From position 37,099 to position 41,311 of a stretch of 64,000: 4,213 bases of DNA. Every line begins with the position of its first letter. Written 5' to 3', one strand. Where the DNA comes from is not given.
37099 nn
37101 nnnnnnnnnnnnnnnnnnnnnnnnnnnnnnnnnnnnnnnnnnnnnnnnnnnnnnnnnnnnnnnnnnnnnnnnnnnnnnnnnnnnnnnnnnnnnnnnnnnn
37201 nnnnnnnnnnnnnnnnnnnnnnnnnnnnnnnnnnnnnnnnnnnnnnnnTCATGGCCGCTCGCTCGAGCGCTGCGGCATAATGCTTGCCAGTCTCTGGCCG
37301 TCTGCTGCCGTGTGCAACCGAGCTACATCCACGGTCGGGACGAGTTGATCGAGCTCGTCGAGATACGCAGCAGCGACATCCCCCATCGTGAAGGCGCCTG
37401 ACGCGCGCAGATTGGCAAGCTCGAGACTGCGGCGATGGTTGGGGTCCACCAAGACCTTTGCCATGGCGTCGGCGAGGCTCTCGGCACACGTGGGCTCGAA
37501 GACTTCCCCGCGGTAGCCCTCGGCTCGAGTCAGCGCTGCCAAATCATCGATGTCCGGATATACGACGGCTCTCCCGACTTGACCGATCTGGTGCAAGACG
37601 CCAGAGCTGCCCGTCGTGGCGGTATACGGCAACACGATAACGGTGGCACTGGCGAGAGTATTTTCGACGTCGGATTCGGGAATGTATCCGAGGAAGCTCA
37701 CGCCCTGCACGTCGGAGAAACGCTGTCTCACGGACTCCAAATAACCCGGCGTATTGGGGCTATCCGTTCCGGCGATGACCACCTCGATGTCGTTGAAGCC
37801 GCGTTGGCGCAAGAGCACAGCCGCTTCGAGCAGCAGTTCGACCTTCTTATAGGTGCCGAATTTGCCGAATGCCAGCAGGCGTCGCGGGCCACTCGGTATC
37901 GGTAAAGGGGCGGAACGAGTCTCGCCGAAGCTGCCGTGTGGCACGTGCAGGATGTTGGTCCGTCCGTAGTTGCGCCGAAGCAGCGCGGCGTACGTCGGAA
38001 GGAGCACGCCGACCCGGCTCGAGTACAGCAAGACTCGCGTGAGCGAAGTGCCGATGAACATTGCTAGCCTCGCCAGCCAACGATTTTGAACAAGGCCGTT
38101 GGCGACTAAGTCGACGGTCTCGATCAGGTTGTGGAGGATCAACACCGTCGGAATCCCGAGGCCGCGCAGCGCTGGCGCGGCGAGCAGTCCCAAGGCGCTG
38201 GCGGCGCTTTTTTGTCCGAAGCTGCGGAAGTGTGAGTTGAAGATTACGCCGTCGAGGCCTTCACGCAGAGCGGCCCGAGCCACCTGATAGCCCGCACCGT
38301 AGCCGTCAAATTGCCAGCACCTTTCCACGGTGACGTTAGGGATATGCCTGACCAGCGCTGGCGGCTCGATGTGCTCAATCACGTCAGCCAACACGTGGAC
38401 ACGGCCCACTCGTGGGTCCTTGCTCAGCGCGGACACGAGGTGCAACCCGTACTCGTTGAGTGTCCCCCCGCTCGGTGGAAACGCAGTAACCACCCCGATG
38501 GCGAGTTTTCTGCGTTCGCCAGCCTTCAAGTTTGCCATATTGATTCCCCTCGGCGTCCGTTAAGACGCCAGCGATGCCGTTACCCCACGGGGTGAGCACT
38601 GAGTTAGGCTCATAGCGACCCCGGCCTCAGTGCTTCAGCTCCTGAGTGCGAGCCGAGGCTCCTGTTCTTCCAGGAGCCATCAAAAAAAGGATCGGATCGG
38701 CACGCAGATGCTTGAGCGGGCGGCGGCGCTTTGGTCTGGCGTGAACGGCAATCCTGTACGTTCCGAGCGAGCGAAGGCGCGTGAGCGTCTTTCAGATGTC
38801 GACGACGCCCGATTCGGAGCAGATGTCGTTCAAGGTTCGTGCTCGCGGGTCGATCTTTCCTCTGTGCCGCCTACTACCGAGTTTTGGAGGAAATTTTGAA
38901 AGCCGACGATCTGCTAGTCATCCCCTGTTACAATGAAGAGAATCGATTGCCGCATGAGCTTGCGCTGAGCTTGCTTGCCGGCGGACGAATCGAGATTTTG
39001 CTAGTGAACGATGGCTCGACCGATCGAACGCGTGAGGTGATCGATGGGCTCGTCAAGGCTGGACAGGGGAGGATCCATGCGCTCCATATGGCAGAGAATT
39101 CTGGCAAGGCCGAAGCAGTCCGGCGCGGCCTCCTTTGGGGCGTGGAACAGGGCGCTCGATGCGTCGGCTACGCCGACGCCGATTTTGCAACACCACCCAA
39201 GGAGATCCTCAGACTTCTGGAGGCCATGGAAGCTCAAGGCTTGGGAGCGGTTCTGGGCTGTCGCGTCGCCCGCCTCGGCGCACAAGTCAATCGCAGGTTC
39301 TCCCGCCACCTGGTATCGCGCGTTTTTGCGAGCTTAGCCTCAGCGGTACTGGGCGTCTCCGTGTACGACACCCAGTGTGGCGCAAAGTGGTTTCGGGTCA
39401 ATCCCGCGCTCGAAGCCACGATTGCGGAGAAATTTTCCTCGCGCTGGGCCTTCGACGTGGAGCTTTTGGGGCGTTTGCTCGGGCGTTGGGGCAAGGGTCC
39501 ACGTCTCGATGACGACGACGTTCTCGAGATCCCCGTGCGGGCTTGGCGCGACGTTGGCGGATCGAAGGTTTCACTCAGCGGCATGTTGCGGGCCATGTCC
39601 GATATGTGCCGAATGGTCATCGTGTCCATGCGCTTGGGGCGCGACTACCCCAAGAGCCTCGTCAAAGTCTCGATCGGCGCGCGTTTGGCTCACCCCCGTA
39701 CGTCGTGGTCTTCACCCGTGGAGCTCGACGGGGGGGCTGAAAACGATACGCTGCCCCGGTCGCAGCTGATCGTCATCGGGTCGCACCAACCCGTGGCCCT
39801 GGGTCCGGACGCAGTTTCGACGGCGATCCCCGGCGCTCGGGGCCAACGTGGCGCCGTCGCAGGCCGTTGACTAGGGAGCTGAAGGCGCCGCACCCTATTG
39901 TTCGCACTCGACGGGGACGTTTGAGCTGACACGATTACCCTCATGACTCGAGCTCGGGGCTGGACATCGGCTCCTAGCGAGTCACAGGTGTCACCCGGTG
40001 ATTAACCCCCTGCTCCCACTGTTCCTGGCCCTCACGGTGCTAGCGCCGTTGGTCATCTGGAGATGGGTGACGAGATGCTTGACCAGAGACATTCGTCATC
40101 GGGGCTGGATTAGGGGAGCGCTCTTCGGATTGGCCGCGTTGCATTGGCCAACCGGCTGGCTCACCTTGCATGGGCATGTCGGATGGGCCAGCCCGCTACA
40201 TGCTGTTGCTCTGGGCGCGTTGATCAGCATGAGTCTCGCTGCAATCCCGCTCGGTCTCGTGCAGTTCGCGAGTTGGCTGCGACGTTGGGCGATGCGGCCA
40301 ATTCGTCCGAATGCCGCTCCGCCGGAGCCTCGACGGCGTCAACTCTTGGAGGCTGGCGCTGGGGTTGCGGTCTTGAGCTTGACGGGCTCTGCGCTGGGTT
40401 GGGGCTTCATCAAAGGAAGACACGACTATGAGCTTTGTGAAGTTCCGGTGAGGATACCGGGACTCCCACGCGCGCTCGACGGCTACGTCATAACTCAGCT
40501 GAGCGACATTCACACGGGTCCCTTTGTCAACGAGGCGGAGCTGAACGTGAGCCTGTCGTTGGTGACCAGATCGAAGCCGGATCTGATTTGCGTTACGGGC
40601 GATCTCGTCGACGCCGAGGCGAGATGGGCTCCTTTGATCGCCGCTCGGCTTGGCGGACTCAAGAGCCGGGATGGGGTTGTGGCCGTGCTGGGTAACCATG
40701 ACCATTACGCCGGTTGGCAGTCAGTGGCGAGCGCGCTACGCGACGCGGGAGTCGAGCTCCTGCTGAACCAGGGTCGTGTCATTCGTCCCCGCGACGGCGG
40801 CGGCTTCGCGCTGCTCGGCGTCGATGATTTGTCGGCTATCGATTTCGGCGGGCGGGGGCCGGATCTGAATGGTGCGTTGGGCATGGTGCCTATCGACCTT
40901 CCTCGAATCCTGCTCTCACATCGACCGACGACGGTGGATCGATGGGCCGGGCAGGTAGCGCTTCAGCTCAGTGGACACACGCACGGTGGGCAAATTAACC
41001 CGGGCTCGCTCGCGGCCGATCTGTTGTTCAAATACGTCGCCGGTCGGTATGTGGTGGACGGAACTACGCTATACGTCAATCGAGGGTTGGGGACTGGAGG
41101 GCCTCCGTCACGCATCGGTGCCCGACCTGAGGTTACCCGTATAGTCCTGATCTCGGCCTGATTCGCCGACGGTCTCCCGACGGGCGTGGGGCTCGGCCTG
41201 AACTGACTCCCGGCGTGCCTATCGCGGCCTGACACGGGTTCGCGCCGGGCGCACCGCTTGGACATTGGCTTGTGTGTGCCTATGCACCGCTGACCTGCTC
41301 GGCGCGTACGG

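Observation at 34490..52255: Composite envelope-glycan locus combining features of several known polysaccharide systems in one unmatched gene set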

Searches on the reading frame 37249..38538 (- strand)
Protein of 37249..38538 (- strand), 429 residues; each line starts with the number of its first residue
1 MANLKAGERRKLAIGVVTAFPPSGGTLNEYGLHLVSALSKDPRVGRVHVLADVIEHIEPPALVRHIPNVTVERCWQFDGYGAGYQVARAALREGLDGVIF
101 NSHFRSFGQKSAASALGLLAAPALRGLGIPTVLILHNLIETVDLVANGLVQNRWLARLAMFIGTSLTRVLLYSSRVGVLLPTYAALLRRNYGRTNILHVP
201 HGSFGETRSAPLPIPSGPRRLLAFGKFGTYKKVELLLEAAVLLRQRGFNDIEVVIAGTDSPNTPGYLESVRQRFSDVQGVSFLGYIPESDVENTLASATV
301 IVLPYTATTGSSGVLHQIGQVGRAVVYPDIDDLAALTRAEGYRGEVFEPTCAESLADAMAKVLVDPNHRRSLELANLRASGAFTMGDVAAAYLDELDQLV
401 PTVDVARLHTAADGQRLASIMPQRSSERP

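Call 3: search_protein_families(library=pfam, proteins=[window:37249-38538:-], max_evalue=0.01)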
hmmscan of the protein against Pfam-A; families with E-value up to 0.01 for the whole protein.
window:37249-38538:- (429 aa): 2 families
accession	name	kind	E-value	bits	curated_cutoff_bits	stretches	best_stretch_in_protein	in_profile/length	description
PF13692.12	Glyco_trans_1_4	-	4.9e-17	62.9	27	1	219-364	2-141/142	Glycosyl transferases group 1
PF00534.26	Glycos_transf_1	-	7.4e-14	52.1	26.4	1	210-372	7-165/172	Glycosyl transferases group 1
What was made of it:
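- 37249..38538 (-): Cytoplasmic GT4 glycosyltransferase of a distinct, highly conserved subfamily (motifs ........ and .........). Pfam hits (call 3).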

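Call 4: search_protein_families(library=ncbifam, proteins=[window:37249-38538:-], max_evalue=0.01)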
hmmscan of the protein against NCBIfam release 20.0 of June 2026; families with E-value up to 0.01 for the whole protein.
window:37249-38538:- (429 aa): 4 families
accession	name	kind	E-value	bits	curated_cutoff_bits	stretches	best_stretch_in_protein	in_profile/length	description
NF041876.1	EPS_EpsE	equivalog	1.1e-10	41.4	400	1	213-374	209-370/389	exopolysaccharide biosynthesis GT4 family glycosyltransferase EpsE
TIGR03449.1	mycothiol_MshA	equivalog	1.2e-05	24.5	462.5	1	208-392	211-396/406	D-inositol-3-phosphate glycosyltransferase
NF041879.1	EPS_EpsH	equivalog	0.00096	18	800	1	217-314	236-329/431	exopolysaccharide biosynthesis glycosyltransferase EpsH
TIGR03088.1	stp2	hypoth_equivalog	0.001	18.2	409.05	1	223-397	199-371/374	TIGR03088 family PEP-CTERM/XrtA system glycosyltransferase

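Call 26: search_solved_structures(query=window:37249-38538:-, max_evalue=0.001)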
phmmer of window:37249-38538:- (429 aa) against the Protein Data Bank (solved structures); distinct sequences matched with E-value up to 0.001: 2.
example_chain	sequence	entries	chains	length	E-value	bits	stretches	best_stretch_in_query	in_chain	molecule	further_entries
4n9w_A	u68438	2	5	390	5.6e-05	25.7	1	198-369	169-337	GDP-mannose-dependent alpha-(1-2)-phosphatidylinositol mannosyltransferase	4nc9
2gej_A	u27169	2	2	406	6.1e-05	25.6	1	198-369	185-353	PHOSPHATIDYLINOSITOL MANNOSYLTRANSFERASE (PimA)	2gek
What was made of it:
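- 37249..38538 (-): The only PDB sequence hits are PimA, E 5.6e-5 (call 26).
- The GT4's only PDB sequence hits are PimA (call 26).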

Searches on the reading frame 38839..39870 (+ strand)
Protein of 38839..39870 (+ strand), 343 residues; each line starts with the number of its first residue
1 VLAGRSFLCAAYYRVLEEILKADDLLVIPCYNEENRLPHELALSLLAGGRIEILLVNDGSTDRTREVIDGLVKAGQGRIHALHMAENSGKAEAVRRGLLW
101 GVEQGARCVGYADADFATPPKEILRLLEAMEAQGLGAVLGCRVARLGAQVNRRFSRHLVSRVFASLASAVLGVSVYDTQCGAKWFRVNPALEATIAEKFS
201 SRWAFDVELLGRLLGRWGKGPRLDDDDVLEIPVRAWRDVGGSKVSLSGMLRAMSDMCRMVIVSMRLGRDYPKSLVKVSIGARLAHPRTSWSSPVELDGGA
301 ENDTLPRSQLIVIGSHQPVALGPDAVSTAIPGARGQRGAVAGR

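Call 3: search_protein_families(library=pfam, proteins=[window:38839-39870:+], max_evalue=0.01)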
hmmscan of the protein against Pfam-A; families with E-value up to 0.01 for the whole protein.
window:38839-39870:+ (343 aa): 1 family
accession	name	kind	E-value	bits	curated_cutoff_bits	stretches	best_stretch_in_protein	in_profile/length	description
PF00535.33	Glycos_transf_2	-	5.2e-24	85.5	23.3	1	26-188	2-162/168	Glycosyl transferase family 2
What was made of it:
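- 38839..39870 (+): GT2 polyprenyl-phosphate-sugar-synthase-like enzyme without transmembrane helices. PF00535 (call 3).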

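Call 4: search_protein_families(library=ncbifam, proteins=[window:38839-39870:+], max_evalue=0.01)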
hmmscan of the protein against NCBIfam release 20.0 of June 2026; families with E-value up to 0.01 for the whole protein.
window:38839-39870:+ (343 aa): 12 families
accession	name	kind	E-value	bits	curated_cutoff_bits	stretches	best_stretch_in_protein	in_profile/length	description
TIGR03937.1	PgaC_IcaA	equivalog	7.2e-14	51.6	422.3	1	26-140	49-161/407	poly-beta-1,6-N-acetyl-D-glucosamine synthase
NF007986.1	PRK10714.1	equivalog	2.4e-12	46.5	529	1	26-187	10-166/316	undecaprenyl-phosphate 4-deoxy-4-formamido-L-arabinose transferase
NF047588.1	GlcsyltransPgfSStrep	equivalog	2.8e-09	36.6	500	1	26-185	5-159/308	glycosyltransferase PgfS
NF058614.1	PPMAGASynPpgS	equivalog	8.7e-09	35.1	370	1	25-186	3-158/226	polyprenyl-phospho-N-acetylgalactosaminyl synthase PpgS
NF007482.0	PRK10073.1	equivalog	8.8e-07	28.2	423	1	26-135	10-115/334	glycosyltransferase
NF041391.1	DPhHxTase_Halo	equivalog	1.9e-06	27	375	1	30-187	3-147/213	dolichyl-phosphate hexose transferase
TIGR04242.1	nodulat_NodC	equivalog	3.2e-06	26.4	550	1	26-145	52-171/395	chitooligosaccharide synthase NodC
NF047683.1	TeichurnBiosyTuaG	equivalog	2.5e-05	24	400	1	28-132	12-113/252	teichuronic acid biosynthesis protein TuaG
NF041875.1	EPS_EpsD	equivalog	4.5e-05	23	370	1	27-140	4-114/325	exopolysaccharide biosynthesis glycosyltransferase EpsD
TIGR04283.1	glyco_like_mftF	equivalog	0.00012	21.7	182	1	27-72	4-50/221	TIGR04283 family arsenosugar biosynthesis glycosyltransferase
TIGR03469.1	HpnB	hypoth_equivalog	0.00017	20.7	379.25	1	26-135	48-165/386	hopene-associated glycosyltransferase HpnB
TIGR04182.1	glyco_TIGR04182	equivalog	0.0011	18.5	325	1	26-182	4-148/293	S-layer glycoprotein N-glycosyltransferase AglJ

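Call 25: search_solved_structures(query=window:38839-39870:+, max_evalue=0.001)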
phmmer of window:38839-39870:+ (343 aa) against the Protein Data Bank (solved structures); distinct sequences matched with E-value up to 0.001: 7.
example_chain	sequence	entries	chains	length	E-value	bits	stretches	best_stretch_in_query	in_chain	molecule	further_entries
5eke_A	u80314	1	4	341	2.2e-08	36.7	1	26-166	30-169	Uncharacterized glycosyltransferase sll0501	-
5ekp_C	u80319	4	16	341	2.2e-08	36.7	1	26-166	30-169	Uncharacterized glycosyltransferase sll0501 | Glycosyltransferase sll0501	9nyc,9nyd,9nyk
9nye_A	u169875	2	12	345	2.3e-08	36.7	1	26-166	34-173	Glycosyltransferase sll0501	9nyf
9hwj_A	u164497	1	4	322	9.4e-08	34.7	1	26-162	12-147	Undecaprenyl-phosphate 4-deoxy-4-formamido-L-arabinose transferase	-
9bhc_C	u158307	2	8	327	1.8e-07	33.7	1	26-192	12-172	Undecaprenyl-phosphate 4-deoxy-4-formamido-L-arabinose transferase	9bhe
8vxh_A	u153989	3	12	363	2.4e-07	33.3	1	26-192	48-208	Undecaprenyl-phosphate 4-deoxy-4-formamido-L-arabinose transferase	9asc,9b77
5mlz_A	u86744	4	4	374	8.2e-07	31.6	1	26-162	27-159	Dolichol monophosphate mannose synthase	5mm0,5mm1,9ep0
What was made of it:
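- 38839..39870 (+): All seven PDB hits are GtrB, ArnC or DPMS (call 25).
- On cslA-glxA-cslZ: The GT2 is not CslA-like (call 25).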

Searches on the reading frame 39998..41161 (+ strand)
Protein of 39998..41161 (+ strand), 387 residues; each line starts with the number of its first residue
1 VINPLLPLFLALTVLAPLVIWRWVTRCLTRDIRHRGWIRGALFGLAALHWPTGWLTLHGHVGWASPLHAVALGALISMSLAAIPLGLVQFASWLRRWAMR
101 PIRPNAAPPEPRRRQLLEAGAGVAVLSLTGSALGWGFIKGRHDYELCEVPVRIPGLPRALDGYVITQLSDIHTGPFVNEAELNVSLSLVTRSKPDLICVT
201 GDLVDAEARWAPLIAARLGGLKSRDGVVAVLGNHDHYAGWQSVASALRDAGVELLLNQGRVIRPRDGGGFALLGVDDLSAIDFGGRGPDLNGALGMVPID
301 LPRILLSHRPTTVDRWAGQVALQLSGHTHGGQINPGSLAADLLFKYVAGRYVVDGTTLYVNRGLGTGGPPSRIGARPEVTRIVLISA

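Call 3: search_protein_families(library=pfam, proteins=[window:39998-41161:+], max_evalue=0.01)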
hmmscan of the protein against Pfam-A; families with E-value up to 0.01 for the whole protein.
window:39998-41161:+ (387 aa): 2 families
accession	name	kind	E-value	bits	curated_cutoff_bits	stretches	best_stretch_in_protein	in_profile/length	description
PF00149.33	Metallophos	-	5.9e-10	40.3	21.5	1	165-330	3-190/191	Calcineurin-like phosphoesterase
PF12850.12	Metallophos_2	-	0.00099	19.6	27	0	167-240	5-60/154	Calcineurin-like phosphoesterase superfamily domain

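Call 4: search_protein_families(library=ncbifam, proteins=[window:39998-41161:+], max_evalue=0.01)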
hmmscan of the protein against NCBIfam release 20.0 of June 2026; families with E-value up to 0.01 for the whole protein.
window:39998-41161:+ (387 aa): 3 families
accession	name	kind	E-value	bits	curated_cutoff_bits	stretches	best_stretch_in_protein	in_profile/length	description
NF008460.0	PRK11340.1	equivalog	2e-25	89.7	188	1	113-384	5-270/271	phosphodiesterase YaeI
NF033458.1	lipid_A_LpxG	equivalog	1e-18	67.7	350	2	146-236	28-119/321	UDP-2,3-diacylglucosamine diphosphatase LpxG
TIGR04123.1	P_estr_lig_assc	hypoth_equivalog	0.00036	20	150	1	178-238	49-111/207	ligase-associated DNA damage response endonuclease PdeM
